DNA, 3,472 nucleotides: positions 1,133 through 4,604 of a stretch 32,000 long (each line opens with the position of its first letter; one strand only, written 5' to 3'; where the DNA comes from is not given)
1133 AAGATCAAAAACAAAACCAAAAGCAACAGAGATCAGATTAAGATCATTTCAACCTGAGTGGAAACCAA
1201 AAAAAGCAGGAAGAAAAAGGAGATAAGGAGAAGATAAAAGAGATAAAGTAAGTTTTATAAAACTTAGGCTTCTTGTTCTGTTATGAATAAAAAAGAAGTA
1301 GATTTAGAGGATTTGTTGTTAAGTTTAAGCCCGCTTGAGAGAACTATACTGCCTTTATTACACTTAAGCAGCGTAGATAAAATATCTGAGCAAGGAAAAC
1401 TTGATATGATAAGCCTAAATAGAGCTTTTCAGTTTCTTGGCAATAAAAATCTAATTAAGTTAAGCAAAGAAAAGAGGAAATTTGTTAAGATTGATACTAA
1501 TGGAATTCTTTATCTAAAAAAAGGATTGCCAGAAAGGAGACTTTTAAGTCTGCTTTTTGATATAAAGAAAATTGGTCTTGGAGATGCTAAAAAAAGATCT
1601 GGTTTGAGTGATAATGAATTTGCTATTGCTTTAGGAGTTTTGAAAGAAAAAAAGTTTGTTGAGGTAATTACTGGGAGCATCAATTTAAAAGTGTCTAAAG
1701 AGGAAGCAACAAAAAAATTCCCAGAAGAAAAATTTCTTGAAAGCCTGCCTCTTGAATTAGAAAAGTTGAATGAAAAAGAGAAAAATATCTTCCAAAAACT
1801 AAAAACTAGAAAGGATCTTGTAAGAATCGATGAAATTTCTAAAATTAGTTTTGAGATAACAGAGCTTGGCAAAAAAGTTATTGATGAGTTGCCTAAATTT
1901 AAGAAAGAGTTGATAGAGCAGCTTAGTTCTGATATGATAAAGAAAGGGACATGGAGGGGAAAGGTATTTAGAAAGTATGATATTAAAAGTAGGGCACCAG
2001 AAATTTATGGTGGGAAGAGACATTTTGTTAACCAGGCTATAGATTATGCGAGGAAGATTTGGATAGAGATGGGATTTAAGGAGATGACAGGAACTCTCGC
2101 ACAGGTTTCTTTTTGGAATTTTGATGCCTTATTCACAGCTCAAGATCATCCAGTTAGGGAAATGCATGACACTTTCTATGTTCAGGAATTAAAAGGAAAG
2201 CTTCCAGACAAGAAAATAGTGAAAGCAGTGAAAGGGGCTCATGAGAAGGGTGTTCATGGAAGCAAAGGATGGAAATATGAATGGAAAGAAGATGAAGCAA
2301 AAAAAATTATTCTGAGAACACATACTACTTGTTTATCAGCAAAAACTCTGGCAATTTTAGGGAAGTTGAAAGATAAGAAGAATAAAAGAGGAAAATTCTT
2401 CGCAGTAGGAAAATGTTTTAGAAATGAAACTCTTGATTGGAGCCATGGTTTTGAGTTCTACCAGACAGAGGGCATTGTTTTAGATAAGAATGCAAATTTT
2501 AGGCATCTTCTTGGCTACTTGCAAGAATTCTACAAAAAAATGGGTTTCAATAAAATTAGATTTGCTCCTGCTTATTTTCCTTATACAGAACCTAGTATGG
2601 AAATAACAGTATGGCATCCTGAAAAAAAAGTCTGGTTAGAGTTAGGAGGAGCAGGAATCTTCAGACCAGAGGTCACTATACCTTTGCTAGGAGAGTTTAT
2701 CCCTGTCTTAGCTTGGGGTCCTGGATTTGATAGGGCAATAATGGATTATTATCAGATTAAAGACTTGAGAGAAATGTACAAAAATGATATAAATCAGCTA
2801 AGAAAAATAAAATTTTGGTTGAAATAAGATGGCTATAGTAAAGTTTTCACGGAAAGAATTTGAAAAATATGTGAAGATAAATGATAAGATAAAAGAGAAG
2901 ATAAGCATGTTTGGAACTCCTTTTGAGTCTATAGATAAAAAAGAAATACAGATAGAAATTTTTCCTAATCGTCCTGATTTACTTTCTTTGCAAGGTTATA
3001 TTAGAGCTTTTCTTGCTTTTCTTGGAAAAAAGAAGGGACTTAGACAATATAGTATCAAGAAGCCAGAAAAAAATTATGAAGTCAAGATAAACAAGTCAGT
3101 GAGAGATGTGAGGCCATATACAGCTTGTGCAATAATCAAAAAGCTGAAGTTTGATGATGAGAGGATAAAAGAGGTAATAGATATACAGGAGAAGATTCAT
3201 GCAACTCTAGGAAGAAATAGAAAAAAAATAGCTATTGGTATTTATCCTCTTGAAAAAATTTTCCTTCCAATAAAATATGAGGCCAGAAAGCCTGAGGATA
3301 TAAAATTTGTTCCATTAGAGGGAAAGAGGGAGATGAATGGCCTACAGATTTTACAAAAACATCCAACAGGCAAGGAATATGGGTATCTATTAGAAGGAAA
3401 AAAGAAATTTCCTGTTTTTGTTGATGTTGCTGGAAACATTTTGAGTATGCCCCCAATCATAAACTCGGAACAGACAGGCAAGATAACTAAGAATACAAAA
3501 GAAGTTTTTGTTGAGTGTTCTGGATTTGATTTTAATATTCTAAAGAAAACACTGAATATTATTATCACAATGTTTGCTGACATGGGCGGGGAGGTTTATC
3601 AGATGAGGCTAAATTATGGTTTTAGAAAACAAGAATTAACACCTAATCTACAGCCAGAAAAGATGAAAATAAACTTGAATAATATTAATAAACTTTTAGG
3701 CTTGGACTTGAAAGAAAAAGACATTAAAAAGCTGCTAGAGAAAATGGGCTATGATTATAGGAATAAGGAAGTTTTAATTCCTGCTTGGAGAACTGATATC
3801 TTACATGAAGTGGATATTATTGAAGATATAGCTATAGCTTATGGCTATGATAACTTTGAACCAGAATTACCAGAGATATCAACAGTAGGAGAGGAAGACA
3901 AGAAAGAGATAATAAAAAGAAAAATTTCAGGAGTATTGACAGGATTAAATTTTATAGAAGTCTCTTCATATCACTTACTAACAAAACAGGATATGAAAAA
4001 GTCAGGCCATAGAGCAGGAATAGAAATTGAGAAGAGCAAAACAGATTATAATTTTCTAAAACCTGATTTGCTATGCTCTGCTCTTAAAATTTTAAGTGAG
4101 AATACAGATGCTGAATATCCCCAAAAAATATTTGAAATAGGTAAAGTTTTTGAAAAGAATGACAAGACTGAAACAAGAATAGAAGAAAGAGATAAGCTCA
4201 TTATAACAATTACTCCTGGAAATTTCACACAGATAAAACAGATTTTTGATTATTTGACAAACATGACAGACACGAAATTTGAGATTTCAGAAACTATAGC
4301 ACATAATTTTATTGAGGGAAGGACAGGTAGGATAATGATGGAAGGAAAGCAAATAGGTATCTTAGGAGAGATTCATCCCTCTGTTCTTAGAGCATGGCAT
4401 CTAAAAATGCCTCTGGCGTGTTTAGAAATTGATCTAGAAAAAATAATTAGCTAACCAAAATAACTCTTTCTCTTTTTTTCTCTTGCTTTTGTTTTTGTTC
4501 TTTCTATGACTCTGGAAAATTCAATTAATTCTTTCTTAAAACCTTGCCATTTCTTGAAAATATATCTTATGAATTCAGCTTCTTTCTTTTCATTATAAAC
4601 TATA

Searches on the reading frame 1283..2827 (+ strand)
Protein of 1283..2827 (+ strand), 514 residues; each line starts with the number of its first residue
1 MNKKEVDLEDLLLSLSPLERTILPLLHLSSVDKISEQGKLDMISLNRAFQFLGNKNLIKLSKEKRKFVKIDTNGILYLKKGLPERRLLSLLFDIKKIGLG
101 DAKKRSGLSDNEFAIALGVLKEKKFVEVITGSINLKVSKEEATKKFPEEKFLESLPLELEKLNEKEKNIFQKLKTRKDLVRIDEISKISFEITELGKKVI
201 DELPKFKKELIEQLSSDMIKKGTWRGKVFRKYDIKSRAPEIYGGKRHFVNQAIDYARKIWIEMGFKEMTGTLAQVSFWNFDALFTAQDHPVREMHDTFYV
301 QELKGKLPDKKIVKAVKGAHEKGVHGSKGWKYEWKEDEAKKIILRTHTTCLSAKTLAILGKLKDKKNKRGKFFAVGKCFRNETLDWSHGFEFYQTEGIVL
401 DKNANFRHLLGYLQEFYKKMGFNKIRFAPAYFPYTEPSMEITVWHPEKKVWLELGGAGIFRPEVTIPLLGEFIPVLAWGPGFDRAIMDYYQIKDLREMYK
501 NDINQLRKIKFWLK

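Call 67: search_protein_families(library=pfam, max_evalue=0.00001, proteins=[window:1283-2827:+])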
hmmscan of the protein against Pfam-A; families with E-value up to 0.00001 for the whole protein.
window:1283-2827:+ (514 aa): 1 family
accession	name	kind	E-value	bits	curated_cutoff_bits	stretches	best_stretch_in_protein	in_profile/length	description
PF01409.25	tRNA-synt_2d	-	3.4e-77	259.7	19.8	1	231-508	1-245/246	tRNA synthetases class II core domain (F)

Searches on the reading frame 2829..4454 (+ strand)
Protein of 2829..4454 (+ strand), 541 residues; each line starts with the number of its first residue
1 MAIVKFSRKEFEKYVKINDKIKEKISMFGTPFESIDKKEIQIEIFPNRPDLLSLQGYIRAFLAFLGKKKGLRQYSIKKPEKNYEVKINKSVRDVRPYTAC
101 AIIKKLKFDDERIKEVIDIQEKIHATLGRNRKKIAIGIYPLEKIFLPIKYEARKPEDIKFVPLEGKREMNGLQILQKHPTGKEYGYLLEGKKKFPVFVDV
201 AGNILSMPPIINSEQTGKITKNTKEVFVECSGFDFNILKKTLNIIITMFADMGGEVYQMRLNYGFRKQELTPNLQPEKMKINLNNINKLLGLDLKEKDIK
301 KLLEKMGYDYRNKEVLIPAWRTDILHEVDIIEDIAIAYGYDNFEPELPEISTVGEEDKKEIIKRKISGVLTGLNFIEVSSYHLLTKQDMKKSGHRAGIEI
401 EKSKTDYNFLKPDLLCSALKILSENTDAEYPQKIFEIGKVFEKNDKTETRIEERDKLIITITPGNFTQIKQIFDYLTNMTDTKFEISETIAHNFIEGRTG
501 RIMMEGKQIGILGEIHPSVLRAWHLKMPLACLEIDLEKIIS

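Call 67: search_protein_families(library=pfam, max_evalue=0.00001, proteins=[window:2829-4454:+])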
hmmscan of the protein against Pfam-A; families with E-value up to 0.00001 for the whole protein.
window:2829-4454:+ (541 aa): 3 families
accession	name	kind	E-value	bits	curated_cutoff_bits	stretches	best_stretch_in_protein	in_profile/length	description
PF17759.6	tRNA_synthFbeta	-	7.7e-31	107.7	22.4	1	346-536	4-214/214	Phenylalanyl tRNA synthetase beta chain CLM domain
PF03484.21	B5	-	1.3e-21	77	28.6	1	279-340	1-67/67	tRNA synthetase B5 domain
PF03483.22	B3_4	-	8.9e-08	32.4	29.3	1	112-237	34-131/174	B3/4 domain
